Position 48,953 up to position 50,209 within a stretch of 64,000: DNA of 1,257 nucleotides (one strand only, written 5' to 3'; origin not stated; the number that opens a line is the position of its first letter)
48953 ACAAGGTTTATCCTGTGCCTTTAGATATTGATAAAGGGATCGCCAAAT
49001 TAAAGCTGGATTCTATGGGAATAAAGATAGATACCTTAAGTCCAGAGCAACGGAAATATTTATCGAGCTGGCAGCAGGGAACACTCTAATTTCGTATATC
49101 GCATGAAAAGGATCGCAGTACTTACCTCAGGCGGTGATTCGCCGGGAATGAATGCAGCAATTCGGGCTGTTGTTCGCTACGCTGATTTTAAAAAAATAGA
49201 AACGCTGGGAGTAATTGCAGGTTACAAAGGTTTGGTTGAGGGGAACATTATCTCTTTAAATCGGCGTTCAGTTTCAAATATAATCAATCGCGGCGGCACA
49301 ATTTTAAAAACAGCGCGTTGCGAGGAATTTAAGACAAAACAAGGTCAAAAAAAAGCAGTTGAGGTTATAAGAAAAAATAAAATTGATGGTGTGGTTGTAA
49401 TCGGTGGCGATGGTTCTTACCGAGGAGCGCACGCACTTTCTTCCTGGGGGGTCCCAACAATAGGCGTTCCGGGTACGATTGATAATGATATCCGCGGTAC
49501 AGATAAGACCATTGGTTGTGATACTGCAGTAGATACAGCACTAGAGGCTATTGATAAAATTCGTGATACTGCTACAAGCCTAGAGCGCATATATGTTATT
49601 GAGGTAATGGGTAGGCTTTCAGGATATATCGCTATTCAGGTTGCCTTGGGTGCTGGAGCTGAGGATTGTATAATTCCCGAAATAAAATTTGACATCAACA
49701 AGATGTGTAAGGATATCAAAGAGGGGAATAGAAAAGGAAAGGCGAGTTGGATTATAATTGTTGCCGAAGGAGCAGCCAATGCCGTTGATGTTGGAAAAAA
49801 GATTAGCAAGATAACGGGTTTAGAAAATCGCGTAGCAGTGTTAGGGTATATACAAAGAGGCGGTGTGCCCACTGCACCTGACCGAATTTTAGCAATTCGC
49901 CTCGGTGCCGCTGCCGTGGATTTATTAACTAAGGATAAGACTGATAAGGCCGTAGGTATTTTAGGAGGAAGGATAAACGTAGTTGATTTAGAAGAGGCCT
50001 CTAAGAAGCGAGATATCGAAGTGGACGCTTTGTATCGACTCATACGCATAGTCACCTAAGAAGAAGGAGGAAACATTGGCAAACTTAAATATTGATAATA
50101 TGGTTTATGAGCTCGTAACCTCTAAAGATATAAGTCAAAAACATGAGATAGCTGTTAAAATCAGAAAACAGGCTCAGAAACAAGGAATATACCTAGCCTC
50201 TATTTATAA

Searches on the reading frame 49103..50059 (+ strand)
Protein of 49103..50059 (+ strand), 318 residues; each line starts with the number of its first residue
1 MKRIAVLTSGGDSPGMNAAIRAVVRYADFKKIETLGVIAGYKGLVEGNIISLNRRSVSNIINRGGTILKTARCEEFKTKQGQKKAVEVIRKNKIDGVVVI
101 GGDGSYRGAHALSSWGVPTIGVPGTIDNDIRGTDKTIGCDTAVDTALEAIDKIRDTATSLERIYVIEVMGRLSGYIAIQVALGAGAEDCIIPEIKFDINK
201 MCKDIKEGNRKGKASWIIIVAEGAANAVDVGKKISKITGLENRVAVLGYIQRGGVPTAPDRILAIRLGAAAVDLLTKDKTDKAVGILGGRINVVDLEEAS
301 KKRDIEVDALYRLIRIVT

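Call 75: find_encoding_contigs(protein=window:49103-50059:+, flank=10000, max_places=1)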
Protein window:49103-50059:+ (318 aa): 2 contigs read that carry it; 1 place shown.
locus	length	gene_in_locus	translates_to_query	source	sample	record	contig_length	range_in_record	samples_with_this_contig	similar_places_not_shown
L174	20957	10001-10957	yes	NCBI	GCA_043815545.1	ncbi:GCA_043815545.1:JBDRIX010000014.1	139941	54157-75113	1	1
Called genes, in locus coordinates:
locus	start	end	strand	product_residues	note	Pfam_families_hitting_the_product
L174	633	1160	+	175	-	PF00889:EF_TS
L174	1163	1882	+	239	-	PF00696:AA_kinase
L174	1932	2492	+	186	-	PF01765:RRF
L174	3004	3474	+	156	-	PF00359:PTS_EIIA_2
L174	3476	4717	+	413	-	PF01933:CofD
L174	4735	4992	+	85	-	PF00381:PTS-HPr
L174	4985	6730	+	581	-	PF05524:PEP-utilisers_N, PF00391:PEP-utilizers, PF02896:PEP-utilizers_C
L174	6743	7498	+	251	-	PF00483:NTP_transferase, PF12804:NTP_transf_3 (weak)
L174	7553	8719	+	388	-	PF00438:S-AdoMet_synt_N, PF02772:S-AdoMet_synt_M, PF02773:S-AdoMet_synt_C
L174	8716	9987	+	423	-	PF05221:AdoHcyase, PF02826:2-Hacid_dh_C, PF00670:AdoHcyase_NAD, PF07991:KARI_N (weak)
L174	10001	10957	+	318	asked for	PF00365:PFK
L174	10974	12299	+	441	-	PF01116:F_bP_aldolase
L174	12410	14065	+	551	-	PF00920:ILVD_EDD_N, PF24877:ILV_EDD_C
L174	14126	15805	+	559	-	PF02776:TPP_enzyme_N, PF00205:TPP_enzyme_M, PF02775:TPP_enzyme_C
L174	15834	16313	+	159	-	PF01842:ACT, PF13291:ACT_4, PF22629:ACT_AHAS_ss, PF13710:ACT_5, PF10369:ALS_ss_C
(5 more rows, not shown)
